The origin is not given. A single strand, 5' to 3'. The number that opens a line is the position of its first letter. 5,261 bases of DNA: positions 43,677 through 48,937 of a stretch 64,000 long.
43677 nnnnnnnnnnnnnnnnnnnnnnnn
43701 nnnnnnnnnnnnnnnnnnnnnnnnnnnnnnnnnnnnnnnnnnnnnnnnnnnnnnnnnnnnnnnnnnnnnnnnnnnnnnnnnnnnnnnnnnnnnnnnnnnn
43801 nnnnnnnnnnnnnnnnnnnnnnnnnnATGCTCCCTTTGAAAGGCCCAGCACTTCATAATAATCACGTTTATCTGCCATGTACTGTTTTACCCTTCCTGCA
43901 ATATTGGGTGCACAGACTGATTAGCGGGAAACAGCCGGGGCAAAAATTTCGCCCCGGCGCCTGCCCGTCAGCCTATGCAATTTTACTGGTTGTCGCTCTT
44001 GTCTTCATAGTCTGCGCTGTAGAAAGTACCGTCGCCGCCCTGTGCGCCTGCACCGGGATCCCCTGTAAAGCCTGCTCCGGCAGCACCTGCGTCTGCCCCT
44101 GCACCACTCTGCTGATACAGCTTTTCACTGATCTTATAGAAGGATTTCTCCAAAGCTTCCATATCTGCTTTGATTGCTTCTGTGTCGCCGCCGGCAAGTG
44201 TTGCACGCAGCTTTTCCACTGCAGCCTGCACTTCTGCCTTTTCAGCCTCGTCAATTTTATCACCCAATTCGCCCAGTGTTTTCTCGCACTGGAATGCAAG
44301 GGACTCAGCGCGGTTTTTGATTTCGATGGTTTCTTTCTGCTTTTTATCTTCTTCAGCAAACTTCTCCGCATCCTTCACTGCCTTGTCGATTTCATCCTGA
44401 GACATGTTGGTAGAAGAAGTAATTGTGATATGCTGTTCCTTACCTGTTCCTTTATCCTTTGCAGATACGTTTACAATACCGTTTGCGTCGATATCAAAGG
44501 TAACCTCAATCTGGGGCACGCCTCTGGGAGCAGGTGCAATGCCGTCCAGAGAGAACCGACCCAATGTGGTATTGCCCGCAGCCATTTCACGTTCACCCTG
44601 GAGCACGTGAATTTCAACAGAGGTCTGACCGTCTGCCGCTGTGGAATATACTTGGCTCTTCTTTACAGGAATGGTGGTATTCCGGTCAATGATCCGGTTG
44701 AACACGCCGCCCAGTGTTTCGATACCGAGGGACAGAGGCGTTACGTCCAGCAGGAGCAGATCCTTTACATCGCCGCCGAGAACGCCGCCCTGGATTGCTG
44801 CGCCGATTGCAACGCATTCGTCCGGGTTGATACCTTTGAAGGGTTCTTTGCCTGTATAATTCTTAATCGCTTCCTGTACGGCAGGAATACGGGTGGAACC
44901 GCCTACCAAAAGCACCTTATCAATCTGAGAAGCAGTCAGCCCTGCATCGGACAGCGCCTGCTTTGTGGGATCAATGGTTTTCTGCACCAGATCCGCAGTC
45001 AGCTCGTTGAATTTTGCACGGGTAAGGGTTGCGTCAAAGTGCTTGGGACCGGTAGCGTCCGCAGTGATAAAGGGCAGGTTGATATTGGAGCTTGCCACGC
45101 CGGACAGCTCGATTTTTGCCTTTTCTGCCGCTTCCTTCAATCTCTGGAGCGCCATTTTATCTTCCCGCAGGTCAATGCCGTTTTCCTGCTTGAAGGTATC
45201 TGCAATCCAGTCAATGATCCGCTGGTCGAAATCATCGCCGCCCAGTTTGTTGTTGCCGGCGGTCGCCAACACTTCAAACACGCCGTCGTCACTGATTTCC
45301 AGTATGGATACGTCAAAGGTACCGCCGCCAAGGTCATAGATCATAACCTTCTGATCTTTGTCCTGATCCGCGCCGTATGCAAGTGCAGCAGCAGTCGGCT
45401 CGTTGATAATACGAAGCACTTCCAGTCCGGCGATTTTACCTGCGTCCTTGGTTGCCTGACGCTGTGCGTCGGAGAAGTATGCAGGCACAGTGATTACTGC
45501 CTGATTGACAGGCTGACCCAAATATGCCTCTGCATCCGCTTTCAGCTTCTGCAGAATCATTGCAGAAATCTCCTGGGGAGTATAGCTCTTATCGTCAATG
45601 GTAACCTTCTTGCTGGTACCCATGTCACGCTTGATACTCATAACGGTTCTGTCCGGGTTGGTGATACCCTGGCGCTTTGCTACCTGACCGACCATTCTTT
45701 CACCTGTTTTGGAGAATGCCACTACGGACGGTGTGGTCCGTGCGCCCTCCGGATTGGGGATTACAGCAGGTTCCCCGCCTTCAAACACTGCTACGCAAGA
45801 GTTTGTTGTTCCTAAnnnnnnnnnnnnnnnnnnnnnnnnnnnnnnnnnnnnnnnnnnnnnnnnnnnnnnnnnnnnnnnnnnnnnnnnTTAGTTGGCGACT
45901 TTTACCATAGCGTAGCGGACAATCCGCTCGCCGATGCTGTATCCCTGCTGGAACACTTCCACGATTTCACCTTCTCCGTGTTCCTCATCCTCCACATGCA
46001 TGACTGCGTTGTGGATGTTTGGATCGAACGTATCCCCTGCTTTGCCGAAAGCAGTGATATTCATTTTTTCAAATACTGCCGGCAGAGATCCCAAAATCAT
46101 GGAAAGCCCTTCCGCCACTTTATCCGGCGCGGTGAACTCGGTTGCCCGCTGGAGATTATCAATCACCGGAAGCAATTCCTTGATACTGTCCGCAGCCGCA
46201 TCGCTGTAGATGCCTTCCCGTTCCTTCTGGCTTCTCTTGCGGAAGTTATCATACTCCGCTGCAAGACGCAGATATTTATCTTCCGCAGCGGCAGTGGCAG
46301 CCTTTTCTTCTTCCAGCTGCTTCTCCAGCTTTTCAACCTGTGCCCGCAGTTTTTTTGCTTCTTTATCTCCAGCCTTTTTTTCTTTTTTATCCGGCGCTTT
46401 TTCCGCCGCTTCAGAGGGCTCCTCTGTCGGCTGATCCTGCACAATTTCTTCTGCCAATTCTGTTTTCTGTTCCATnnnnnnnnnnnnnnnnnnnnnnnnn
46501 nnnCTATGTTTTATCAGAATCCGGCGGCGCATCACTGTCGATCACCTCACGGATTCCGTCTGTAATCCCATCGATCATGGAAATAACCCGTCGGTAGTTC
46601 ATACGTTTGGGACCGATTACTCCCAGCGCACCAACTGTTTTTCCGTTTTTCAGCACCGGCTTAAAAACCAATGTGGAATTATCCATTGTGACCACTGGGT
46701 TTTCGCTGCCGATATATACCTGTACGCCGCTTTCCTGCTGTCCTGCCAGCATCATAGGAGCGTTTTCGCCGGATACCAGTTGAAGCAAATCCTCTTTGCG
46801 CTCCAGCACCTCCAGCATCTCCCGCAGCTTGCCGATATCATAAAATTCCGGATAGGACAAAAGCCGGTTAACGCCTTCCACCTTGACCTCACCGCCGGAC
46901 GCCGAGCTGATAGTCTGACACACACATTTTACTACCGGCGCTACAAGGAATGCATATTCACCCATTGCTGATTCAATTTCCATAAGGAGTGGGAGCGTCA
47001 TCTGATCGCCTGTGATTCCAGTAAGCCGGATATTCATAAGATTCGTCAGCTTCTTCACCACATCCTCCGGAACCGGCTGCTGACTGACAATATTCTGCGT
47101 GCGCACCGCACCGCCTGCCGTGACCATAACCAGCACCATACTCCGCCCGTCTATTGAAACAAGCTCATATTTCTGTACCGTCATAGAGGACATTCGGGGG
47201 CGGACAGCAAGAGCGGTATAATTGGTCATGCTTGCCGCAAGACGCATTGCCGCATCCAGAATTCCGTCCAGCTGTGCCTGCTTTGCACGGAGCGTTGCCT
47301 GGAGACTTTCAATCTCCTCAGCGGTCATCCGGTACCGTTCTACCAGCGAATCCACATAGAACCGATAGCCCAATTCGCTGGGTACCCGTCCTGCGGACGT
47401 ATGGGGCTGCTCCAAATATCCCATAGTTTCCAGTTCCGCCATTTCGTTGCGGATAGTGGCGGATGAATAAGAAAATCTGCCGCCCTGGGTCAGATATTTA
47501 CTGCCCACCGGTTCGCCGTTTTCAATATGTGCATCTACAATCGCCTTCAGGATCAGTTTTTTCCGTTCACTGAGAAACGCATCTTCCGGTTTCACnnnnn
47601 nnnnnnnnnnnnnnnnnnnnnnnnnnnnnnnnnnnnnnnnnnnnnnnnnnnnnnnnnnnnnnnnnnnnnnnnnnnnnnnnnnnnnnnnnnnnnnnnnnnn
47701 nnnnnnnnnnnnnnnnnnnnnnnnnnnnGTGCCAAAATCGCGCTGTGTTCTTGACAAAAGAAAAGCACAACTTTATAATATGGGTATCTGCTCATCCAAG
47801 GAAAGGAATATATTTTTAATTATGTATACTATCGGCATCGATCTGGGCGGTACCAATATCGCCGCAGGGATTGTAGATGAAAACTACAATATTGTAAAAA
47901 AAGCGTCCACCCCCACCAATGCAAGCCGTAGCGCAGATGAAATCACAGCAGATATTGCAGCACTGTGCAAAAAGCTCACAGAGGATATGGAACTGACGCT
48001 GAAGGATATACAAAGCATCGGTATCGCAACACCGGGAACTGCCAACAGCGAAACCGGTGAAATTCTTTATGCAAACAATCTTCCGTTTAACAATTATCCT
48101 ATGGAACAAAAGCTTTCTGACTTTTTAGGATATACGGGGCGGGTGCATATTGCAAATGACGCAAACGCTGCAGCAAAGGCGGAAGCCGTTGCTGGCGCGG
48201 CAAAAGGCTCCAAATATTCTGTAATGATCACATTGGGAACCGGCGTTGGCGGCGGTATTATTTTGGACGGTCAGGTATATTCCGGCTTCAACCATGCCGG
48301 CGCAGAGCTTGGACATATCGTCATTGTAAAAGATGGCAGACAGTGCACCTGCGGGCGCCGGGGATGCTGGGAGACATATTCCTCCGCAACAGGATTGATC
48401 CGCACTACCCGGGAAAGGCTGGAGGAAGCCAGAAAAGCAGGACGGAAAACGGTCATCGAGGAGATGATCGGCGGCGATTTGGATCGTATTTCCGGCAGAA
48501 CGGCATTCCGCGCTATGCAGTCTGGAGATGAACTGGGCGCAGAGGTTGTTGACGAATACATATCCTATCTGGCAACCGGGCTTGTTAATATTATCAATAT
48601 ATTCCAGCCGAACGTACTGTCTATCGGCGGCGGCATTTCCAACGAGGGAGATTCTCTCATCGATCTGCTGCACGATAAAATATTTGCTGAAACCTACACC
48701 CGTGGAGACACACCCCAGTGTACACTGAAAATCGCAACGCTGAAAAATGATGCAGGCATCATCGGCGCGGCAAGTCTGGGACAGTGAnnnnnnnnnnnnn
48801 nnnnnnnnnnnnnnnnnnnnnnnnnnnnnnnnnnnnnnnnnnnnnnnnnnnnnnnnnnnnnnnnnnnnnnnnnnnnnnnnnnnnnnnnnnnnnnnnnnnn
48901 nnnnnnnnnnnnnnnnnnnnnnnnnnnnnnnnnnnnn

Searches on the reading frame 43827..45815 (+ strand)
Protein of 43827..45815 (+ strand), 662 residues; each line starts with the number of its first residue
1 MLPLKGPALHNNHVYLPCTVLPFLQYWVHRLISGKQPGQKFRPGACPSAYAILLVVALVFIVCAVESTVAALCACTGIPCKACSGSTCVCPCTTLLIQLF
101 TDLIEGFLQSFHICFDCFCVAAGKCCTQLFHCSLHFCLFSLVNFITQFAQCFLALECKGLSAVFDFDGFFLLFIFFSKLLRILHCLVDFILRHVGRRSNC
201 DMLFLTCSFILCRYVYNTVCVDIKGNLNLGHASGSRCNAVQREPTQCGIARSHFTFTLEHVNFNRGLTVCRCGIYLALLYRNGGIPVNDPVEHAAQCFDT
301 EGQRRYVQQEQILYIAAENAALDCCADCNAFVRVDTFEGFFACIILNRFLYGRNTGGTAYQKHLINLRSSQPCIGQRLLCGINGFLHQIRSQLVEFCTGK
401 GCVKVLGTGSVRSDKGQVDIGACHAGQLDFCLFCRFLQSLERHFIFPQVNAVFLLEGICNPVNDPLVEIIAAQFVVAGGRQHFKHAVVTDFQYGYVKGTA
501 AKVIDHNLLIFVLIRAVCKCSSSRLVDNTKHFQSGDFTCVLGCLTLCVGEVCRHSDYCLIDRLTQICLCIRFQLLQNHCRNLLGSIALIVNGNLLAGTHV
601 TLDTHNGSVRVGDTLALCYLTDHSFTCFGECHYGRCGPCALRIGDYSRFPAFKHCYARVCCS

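Call 50: search_protein_families(library=pfam, proteins=[window:43827-45815:+], max_evalue=0.00001)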
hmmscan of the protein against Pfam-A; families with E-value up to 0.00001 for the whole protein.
window:43827-45815:+ (662 aa): 1 family
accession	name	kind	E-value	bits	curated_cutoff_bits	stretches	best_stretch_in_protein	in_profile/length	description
PF10712.14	NAD-GH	-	3.9e-125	419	22.8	2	128-590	8-470/576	NAD-specific glutamate dehydrogenase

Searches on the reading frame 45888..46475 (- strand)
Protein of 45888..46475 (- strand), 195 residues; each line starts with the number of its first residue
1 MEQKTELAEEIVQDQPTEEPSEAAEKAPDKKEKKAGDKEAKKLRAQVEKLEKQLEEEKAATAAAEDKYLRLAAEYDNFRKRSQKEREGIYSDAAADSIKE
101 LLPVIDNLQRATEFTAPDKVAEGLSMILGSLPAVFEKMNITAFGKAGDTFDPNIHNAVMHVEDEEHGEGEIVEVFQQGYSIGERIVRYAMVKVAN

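Call 50: search_protein_families(library=pfam, proteins=[window:45888-46475:-], max_evalue=0.00001)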
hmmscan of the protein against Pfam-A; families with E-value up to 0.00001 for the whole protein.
window:45888-46475:- (195 aa): 1 family
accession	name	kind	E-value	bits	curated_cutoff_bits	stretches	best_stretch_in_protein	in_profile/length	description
PF01025.24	GrpE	-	4.8e-46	156.9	25.8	1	37-194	3-164/165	GrpE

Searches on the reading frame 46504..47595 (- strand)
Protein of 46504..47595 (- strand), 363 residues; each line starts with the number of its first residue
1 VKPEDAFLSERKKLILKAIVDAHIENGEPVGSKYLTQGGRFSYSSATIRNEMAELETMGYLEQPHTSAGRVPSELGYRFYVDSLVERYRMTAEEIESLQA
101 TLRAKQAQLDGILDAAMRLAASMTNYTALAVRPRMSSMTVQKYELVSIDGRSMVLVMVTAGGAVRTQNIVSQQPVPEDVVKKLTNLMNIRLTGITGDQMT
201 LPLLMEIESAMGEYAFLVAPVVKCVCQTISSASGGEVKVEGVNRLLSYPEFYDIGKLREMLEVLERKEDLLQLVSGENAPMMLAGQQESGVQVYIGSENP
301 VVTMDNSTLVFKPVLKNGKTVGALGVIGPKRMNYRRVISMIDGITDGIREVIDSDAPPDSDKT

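Call 50: search_protein_families(library=pfam, proteins=[window:46504-47595:-], max_evalue=0.00001)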
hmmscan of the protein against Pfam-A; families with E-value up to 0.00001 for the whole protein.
window:46504-47595:- (363 aa): 1 family
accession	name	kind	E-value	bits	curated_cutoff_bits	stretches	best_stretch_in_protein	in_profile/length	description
PF01628.27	HrcA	-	2.2e-54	185.2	22.2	1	111-338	2-215/215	HrcA protein C terminal domain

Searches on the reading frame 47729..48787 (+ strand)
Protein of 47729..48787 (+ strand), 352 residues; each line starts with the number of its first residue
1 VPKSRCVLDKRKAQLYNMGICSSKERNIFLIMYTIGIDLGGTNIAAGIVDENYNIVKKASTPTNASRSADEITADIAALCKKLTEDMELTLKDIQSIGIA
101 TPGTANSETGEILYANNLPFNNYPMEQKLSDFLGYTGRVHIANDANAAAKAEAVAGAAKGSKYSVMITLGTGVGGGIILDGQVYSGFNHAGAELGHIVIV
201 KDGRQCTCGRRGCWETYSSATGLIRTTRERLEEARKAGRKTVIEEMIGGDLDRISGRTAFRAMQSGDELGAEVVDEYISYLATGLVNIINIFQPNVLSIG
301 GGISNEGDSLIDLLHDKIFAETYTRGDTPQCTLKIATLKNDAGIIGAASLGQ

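Call 50: search_protein_families(library=pfam, proteins=[window:47729-48787:+], max_evalue=0.00001)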
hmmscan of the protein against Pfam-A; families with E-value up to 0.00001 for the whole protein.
window:47729-48787:+ (352 aa): 3 families
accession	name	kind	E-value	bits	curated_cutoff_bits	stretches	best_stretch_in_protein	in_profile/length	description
PF00480.26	ROK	-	6.5e-63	213.4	22.9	1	34-350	1-290/294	ROK family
PF01869.26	BcrAD_BadFG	-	3.1e-07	30.6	31.5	0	35-114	1-82/271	BadF/BadG/BcrA/BcrD ATPase family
PF00370.27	FGGY_N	-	4.9e-06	26.8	28.8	0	33-103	1-79/245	FGGY family of carbohydrate kinases, N-terminal domain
